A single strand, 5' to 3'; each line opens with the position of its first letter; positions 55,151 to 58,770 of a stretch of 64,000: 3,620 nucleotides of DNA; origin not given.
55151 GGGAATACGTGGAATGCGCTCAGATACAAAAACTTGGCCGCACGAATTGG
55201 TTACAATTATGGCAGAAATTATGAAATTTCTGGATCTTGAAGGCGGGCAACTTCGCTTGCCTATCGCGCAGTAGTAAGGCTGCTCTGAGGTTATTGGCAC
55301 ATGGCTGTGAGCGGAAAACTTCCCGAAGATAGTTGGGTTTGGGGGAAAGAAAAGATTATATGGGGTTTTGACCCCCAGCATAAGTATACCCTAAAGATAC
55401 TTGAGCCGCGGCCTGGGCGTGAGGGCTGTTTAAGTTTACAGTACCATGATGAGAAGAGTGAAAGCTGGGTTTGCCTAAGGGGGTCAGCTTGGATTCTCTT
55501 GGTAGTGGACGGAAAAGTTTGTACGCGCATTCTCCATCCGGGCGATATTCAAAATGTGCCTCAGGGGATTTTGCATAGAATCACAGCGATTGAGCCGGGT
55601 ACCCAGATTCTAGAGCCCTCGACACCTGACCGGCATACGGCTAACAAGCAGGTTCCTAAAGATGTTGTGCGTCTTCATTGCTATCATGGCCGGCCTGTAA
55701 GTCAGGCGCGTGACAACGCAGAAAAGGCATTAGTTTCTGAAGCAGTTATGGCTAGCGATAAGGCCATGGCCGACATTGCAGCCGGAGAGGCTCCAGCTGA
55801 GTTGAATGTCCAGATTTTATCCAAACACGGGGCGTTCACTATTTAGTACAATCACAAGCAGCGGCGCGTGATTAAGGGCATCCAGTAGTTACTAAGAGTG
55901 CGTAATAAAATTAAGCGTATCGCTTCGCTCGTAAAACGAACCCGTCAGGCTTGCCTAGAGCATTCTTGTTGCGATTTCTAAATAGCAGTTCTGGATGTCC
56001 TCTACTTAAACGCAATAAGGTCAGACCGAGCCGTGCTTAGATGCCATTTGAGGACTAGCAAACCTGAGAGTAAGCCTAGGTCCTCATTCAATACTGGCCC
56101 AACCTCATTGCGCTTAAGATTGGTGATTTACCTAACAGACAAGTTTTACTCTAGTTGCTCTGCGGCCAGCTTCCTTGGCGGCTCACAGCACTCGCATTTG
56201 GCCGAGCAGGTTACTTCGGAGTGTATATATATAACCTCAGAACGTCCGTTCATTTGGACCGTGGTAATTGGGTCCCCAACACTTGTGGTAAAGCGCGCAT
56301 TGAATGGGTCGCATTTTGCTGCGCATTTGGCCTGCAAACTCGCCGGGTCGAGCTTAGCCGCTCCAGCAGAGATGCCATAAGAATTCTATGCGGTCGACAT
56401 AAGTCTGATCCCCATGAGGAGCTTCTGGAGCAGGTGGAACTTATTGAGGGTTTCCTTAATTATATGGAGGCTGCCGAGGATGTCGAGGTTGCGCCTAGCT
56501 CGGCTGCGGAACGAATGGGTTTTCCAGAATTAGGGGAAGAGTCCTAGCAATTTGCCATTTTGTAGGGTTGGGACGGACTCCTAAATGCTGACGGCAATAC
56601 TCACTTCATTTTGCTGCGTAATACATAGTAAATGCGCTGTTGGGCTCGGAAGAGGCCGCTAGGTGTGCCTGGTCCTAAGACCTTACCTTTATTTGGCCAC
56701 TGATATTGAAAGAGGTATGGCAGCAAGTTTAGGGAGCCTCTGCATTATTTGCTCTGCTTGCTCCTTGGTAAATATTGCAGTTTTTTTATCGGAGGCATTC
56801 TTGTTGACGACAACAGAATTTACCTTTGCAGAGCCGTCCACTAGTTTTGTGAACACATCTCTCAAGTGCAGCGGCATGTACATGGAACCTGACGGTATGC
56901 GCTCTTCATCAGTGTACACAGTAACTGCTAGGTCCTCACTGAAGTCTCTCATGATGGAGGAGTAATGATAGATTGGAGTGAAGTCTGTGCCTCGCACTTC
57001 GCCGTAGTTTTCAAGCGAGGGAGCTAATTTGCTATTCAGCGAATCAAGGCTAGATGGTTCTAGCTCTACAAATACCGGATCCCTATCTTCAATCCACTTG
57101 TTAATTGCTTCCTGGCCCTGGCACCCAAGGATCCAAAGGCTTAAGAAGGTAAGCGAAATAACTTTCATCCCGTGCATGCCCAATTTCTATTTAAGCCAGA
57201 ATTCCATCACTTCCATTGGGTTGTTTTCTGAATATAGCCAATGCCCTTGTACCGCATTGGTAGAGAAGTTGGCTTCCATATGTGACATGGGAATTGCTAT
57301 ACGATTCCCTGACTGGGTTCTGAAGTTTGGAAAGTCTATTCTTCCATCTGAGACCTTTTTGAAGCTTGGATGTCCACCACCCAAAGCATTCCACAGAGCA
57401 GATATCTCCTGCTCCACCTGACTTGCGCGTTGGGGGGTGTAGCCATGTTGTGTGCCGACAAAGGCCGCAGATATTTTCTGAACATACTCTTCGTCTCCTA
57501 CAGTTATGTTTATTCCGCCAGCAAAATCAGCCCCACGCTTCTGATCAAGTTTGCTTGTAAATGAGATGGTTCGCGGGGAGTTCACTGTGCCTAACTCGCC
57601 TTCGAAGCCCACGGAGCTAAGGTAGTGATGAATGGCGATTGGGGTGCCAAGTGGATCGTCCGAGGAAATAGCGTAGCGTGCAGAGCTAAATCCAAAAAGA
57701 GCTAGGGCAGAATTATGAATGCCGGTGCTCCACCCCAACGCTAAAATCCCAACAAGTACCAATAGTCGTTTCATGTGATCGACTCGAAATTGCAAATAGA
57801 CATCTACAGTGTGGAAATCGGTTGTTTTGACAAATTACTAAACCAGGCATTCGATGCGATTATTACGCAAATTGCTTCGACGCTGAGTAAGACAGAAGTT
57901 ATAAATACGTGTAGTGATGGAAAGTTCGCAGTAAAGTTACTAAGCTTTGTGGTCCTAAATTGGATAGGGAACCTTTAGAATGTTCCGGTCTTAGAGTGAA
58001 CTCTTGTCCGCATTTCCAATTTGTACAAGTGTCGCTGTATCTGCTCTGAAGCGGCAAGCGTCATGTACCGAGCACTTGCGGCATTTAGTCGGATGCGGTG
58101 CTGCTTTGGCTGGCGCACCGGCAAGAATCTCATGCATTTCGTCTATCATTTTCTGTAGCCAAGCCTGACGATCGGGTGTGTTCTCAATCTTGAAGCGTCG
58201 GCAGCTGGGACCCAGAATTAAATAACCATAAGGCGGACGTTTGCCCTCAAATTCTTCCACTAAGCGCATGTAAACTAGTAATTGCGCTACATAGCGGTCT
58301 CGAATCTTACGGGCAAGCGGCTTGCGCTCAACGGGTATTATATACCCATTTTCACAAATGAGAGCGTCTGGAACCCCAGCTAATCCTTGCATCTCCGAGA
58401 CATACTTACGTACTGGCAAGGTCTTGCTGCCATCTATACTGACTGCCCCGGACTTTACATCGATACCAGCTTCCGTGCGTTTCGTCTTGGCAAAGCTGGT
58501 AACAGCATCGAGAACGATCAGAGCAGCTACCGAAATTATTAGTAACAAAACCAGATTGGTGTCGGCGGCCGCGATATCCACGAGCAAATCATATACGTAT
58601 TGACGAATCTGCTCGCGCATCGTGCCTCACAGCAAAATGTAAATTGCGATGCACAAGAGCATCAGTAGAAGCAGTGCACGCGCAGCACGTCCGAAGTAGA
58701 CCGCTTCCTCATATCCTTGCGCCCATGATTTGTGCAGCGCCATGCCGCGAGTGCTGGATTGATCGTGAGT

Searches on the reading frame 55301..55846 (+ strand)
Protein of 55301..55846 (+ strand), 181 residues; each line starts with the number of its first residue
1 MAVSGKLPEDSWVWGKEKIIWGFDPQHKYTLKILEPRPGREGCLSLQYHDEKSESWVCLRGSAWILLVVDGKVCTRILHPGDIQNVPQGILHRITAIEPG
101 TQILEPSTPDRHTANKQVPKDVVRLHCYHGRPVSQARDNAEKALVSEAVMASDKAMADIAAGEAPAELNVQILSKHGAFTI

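Call 18: search_protein_families(library=pfam, proteins=[window:55301-55846:+], max_evalue=0.01)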
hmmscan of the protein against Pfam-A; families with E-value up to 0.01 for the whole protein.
window:55301-55846:+ (181 aa): 3 families
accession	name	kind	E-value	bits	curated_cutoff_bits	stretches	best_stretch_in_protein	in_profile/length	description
PF00190.28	Cupin_1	-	8.2e-07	29.1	22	1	41-115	43-131/151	Cupin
PF01050.24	MannoseP_isomer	-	1.3e-05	25.8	23.6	1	14-95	16-88/116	Mannose-6-phosphate isomerase C-terminal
PF07883.17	Cupin_2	-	0.0014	18.8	27.2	1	46-97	13-59/70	Cupin domain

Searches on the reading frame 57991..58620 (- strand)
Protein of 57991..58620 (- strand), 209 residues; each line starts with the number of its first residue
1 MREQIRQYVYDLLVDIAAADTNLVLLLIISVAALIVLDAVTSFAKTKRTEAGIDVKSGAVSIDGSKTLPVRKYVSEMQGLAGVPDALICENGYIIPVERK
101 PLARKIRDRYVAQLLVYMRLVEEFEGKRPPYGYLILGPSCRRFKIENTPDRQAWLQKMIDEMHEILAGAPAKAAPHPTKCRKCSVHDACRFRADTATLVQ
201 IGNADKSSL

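Call 18: search_protein_families(library=pfam, proteins=[window:57991-58620:-], max_evalue=0.01)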
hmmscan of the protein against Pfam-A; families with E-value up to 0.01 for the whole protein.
window:57991-58620:- (209 aa): 2 families
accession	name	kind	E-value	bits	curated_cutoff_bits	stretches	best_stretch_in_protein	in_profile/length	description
PF01930.23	Cas_Cas4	-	5.1e-08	33.6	22.7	1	81-189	53-158/160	Domain of unknown function DUF83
PF12705.13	PDDEXK_1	-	5.9e-08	33.4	22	1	63-190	120-247/247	PD-(D/E)XK nuclease superfamily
